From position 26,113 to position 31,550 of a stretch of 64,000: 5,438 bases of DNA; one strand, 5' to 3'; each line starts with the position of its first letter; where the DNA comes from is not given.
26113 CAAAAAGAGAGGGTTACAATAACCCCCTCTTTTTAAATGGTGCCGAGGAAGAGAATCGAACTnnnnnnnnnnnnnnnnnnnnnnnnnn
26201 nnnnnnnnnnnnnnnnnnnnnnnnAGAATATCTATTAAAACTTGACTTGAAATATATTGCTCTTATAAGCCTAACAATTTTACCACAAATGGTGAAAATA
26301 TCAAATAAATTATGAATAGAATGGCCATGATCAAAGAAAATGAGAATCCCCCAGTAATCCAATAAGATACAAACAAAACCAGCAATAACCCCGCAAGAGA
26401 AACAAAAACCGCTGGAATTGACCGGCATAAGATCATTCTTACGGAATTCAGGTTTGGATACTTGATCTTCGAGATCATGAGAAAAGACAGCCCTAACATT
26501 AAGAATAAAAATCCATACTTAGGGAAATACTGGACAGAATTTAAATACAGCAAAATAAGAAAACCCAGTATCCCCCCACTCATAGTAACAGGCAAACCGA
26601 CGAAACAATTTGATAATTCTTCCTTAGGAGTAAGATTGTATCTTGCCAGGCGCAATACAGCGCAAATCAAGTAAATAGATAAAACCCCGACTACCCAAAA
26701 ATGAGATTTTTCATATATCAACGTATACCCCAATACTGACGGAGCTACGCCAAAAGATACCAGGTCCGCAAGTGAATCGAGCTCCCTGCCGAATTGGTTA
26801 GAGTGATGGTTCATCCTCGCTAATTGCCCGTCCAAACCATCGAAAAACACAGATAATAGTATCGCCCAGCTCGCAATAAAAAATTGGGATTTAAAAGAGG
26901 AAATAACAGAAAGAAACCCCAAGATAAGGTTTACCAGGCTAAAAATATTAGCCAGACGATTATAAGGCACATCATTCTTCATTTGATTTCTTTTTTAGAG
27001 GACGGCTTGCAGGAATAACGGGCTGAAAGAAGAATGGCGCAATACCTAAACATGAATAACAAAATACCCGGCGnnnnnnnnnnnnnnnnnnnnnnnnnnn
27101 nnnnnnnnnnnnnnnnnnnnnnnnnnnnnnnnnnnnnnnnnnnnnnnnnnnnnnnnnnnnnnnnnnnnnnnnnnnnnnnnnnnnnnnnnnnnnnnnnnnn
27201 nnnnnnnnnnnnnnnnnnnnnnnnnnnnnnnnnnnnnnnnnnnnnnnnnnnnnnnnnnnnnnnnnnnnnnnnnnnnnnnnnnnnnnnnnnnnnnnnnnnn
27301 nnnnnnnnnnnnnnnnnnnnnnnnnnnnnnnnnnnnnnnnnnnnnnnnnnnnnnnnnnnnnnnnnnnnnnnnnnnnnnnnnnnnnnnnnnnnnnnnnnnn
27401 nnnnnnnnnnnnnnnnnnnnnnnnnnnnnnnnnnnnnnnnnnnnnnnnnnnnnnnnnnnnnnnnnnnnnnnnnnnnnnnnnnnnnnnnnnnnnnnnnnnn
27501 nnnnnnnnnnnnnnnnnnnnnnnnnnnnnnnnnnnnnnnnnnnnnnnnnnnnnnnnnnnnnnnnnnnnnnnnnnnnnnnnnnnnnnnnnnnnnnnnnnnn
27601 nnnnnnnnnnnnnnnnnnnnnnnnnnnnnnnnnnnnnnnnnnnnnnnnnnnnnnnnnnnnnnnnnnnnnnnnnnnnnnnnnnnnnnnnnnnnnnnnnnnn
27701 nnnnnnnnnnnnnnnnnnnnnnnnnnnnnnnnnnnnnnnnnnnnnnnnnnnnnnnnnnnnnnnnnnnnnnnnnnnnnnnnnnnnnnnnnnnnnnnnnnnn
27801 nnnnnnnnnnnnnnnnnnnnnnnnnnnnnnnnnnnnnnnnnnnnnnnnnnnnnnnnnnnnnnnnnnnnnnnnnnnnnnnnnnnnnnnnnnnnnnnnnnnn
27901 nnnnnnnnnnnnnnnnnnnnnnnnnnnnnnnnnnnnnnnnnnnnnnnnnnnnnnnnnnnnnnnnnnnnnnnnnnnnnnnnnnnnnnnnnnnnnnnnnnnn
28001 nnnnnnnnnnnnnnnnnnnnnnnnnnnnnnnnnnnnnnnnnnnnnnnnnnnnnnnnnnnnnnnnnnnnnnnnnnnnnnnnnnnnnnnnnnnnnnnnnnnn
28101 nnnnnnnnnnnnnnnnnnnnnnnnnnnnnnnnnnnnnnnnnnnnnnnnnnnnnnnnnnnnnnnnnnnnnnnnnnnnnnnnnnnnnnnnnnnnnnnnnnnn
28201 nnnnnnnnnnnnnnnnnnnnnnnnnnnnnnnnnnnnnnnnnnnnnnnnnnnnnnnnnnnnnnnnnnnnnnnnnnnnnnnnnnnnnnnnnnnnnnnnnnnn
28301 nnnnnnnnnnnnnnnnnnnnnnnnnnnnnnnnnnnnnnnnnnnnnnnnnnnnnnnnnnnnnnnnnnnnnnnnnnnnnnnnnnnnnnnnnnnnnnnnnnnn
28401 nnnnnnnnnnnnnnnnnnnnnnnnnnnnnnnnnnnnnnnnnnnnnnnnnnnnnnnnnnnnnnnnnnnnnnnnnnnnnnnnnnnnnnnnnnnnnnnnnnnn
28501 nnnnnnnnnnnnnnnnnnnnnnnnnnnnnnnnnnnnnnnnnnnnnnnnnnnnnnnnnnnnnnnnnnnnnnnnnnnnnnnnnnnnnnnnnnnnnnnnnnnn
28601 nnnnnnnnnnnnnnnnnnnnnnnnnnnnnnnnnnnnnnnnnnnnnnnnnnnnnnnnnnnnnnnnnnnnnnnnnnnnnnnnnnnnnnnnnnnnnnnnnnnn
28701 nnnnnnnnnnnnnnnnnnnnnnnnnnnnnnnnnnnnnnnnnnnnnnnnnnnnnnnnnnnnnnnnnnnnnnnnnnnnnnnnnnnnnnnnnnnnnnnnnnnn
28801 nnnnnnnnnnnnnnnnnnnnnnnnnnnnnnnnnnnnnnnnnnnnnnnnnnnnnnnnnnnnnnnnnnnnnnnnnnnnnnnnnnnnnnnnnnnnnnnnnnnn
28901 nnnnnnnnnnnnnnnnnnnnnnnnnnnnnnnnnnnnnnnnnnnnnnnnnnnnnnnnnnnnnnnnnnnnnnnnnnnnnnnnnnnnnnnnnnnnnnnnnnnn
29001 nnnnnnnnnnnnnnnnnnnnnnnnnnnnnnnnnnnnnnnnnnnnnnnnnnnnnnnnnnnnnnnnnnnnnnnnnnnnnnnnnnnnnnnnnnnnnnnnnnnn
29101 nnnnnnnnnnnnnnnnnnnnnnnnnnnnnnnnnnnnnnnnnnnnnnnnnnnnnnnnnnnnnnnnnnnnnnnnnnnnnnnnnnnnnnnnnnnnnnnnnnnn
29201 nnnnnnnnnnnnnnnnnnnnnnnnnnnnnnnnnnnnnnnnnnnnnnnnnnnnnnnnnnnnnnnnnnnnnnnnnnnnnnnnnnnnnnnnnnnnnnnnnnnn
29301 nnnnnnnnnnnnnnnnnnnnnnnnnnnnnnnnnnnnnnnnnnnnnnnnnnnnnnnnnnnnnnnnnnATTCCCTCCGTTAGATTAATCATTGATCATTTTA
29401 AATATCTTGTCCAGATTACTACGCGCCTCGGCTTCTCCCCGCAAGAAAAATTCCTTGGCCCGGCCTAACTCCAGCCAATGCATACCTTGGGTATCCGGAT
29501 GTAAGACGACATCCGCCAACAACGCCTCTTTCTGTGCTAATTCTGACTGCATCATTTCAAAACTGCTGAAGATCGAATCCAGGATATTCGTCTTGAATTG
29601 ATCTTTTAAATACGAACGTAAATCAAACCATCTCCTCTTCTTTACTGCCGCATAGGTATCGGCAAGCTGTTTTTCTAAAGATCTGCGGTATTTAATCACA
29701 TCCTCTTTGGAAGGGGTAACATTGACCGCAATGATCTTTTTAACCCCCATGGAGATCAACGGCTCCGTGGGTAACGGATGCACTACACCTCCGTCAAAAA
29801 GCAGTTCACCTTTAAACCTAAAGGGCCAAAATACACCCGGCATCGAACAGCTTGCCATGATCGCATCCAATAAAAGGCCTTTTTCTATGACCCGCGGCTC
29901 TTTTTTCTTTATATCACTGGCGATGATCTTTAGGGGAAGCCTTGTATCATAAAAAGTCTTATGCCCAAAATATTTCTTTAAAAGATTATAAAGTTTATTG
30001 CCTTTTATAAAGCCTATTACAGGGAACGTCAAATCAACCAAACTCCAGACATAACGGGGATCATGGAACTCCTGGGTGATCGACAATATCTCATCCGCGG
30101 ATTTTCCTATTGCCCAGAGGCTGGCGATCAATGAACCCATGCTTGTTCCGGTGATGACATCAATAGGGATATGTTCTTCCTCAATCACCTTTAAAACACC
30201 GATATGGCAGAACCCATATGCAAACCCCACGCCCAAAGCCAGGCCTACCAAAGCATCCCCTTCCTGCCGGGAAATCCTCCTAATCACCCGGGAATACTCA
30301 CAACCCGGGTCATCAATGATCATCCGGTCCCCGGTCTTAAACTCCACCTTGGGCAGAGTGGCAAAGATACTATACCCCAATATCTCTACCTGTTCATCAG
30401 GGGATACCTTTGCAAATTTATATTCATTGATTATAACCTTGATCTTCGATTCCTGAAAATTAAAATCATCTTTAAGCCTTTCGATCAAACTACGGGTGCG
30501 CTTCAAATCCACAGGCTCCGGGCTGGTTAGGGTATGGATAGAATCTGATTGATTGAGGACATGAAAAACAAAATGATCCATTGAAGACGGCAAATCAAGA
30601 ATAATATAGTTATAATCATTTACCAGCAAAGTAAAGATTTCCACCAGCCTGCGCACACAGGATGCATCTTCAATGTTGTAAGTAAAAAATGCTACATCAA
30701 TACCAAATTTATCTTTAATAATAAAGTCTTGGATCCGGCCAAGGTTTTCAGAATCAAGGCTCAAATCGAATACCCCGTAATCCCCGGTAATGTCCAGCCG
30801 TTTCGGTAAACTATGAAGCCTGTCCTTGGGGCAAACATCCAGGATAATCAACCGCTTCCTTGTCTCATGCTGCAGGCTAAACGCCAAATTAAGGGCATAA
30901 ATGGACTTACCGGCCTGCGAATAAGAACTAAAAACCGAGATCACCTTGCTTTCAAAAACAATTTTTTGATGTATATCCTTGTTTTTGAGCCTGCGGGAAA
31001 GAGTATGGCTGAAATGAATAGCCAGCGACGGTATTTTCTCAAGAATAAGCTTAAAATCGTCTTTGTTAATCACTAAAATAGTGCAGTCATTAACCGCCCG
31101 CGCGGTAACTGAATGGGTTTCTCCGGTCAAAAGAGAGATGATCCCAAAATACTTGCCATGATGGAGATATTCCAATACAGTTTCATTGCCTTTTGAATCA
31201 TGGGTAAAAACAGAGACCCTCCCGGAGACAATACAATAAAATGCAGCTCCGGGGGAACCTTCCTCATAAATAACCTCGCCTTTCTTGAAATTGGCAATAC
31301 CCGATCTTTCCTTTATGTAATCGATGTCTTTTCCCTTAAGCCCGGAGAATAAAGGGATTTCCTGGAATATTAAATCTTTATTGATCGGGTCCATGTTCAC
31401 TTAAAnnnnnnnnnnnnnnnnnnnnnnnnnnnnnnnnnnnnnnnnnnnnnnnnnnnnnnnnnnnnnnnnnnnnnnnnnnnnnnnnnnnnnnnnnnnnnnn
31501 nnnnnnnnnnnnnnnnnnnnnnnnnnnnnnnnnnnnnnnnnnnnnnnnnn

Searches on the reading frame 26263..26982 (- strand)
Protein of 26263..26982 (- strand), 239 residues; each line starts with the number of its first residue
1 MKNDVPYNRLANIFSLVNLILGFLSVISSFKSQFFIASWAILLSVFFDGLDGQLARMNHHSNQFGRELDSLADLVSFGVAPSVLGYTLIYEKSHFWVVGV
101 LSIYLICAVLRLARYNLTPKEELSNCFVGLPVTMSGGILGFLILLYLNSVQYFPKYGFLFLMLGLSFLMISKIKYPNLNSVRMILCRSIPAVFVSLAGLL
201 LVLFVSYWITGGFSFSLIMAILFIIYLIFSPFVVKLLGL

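Call 11: search_protein_families(library=pfam, proteins=[window:26263-26982:-], max_evalue=0.001)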
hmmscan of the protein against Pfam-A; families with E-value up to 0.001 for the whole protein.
window:26263-26982:- (239 aa): 1 family
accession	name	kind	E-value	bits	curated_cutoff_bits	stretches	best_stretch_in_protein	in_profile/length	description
PF01066.26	CDP-OH_P_transf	-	6.8e-21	75.7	22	1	10-160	3-142/152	CDP-alcohol phosphatidyltransferase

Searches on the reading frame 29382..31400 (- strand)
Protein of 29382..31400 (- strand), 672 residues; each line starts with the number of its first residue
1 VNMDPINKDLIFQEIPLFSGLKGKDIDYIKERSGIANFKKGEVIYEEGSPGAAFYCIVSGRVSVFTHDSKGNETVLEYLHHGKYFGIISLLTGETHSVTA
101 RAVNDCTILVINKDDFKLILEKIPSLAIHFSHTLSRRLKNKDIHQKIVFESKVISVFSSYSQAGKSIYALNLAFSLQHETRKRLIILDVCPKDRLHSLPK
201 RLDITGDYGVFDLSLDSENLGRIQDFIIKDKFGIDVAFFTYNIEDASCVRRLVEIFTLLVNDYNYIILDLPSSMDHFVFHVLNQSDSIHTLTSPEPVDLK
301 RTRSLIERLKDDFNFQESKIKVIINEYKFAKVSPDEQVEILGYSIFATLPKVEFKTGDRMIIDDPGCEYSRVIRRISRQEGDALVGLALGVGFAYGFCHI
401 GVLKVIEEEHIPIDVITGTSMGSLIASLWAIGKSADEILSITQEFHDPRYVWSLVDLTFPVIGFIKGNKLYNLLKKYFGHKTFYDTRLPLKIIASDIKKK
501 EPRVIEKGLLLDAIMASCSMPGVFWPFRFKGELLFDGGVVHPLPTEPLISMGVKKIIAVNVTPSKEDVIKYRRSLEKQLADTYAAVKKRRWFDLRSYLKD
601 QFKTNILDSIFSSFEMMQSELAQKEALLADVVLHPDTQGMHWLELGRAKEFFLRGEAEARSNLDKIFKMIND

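Call 11: search_protein_families(library=pfam, proteins=[window:29382-31400:-], max_evalue=0.001)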
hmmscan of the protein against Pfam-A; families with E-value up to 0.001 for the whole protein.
window:29382-31400:- (672 aa): 3 families
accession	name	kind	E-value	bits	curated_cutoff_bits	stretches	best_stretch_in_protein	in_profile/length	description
PF01734.28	Patatin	-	2.6e-28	100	27.7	1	387-549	1-191/191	Patatin-like phospholipase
PF00027.35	cNMP_binding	-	1.8e-23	82.7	27.5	1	37-121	3-87/89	Cyclic nucleotide-binding domain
PF13614.12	AAA_31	-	0.00035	21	27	0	152-310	2-165/177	AAA domain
